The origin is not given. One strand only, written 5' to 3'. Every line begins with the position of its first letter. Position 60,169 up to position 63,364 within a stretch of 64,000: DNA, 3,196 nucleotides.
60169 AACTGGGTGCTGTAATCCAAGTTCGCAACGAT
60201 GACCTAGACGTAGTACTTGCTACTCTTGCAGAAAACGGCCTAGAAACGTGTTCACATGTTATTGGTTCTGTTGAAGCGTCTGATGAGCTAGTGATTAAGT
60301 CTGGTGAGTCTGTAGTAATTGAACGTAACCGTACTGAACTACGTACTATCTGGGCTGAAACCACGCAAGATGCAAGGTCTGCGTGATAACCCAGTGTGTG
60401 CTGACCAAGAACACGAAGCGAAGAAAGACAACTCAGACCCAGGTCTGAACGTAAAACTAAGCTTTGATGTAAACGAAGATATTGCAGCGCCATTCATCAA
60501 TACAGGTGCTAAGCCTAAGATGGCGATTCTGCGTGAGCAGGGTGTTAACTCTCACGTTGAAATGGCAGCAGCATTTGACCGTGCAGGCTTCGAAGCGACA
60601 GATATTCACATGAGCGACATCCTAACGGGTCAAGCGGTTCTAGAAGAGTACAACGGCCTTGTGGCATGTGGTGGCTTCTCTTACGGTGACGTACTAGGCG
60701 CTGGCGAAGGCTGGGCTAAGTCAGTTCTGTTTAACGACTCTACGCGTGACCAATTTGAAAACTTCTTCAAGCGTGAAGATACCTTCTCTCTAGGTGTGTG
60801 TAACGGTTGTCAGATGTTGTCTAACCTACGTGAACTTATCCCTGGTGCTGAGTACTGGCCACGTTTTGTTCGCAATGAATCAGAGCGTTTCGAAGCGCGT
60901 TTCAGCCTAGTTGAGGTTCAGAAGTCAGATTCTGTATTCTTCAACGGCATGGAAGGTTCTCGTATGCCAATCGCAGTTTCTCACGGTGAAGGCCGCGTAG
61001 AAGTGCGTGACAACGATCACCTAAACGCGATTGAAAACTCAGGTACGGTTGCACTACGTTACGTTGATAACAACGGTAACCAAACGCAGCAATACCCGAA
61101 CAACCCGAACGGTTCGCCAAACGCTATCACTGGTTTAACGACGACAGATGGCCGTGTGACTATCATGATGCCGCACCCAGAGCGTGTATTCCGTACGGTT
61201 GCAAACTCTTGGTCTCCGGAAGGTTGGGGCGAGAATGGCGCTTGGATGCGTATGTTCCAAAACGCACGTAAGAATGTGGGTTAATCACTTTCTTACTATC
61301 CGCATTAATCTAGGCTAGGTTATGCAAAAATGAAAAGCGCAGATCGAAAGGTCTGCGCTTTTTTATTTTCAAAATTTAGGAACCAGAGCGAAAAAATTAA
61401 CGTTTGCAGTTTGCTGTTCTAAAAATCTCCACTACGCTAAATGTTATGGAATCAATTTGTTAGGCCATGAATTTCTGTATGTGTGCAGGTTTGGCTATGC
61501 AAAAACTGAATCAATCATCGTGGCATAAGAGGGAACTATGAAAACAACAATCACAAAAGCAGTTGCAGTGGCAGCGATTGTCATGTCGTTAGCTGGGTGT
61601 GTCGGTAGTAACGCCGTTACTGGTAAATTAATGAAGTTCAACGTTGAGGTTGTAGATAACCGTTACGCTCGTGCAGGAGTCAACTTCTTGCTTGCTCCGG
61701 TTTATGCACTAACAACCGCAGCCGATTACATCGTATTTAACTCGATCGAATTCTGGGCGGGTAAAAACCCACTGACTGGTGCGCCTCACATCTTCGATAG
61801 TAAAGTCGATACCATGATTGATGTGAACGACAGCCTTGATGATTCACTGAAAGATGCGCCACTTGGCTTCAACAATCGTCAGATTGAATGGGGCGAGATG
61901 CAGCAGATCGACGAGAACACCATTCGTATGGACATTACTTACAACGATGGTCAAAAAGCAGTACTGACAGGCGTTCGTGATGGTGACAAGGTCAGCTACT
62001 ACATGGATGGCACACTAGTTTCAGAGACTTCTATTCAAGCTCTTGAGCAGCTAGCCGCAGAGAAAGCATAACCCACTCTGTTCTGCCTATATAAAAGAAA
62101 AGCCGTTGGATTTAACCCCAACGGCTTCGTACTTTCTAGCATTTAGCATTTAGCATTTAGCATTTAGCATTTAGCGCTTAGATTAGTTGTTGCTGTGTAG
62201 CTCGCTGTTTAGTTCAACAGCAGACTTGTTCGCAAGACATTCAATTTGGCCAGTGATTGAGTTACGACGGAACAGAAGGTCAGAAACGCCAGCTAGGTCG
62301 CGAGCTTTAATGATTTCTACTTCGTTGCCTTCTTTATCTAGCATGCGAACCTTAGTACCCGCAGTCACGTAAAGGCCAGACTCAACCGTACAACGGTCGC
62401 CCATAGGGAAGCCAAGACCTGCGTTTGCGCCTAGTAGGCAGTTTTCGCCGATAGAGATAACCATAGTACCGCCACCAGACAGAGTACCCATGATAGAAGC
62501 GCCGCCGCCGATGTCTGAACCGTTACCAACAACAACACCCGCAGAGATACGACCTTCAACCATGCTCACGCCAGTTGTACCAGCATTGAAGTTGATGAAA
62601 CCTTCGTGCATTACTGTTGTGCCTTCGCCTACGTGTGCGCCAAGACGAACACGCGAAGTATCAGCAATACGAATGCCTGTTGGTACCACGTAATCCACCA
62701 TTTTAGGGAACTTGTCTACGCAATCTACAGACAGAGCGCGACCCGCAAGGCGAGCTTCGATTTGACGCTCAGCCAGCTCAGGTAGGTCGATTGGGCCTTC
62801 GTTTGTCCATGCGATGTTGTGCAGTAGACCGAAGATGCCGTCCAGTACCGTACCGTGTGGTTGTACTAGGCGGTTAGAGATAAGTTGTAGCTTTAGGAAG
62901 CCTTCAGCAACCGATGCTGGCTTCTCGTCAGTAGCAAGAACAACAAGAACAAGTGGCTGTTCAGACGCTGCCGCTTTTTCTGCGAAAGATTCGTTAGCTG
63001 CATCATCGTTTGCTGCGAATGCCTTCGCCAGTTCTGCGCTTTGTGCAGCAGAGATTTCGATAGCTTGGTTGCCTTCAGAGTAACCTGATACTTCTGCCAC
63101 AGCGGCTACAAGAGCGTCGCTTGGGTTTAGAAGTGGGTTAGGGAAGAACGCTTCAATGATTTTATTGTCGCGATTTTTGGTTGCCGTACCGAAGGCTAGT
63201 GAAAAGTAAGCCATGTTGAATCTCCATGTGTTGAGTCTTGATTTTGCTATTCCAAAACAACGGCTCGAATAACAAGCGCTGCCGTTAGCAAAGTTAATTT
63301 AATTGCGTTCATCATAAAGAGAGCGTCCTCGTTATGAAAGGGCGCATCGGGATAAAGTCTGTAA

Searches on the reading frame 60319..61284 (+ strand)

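Call 43: search_protein_families(library=pfam, proteins=[window:60319-61284:+], max_evalue=0.00001)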
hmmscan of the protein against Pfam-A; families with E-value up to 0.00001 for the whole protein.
window:60319-61284:+ (321 aa): 1 family
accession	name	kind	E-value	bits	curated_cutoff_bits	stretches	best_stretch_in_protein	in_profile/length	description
PF13507.12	GATase_5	-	7.1e-111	369.9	27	1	65-318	1-258/260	CobB/CobQ-like glutamine amidotransferase domain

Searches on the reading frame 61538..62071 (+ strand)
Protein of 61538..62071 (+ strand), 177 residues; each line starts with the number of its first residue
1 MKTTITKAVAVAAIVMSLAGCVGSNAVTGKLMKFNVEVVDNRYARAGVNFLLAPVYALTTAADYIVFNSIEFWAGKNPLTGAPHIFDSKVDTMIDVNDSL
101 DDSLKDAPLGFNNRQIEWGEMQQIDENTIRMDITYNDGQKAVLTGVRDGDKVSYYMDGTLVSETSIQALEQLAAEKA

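Call 43: search_protein_families(library=pfam, proteins=[window:61538-62071:+], max_evalue=0.00001)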
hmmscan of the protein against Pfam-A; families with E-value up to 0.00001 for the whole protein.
window:61538-62071:+ (177 aa): 1 family
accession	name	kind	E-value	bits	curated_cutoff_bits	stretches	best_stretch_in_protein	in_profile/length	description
PF11810.13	DUF3332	-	6.1e-32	111.1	25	1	7-172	4-168/170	Domain of unknown function (DUF3332)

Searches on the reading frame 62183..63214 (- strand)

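Call 14: search_protein_families(library=pfam, proteins=[window:62183-63214:-])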
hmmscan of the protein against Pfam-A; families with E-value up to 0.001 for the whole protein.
window:62183-63214:- (343 aa): 3 families
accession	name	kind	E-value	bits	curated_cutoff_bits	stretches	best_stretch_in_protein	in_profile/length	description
PF14789.11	THDPS_M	-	4.6e-16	59.1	25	1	131-171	1-41/41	Tetrahydrodipicolinate N-succinyltransferase middle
PF14602.12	Hexapep_2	-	2.5e-14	53.1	27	1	253-285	2-34/34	Hexapeptide repeat of succinyl-transferase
PF14790.11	THDPS_N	-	5e-05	23.6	25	1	77-129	115-167/167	Tetrahydrodipicolinate N-succinyltransferase N-terminal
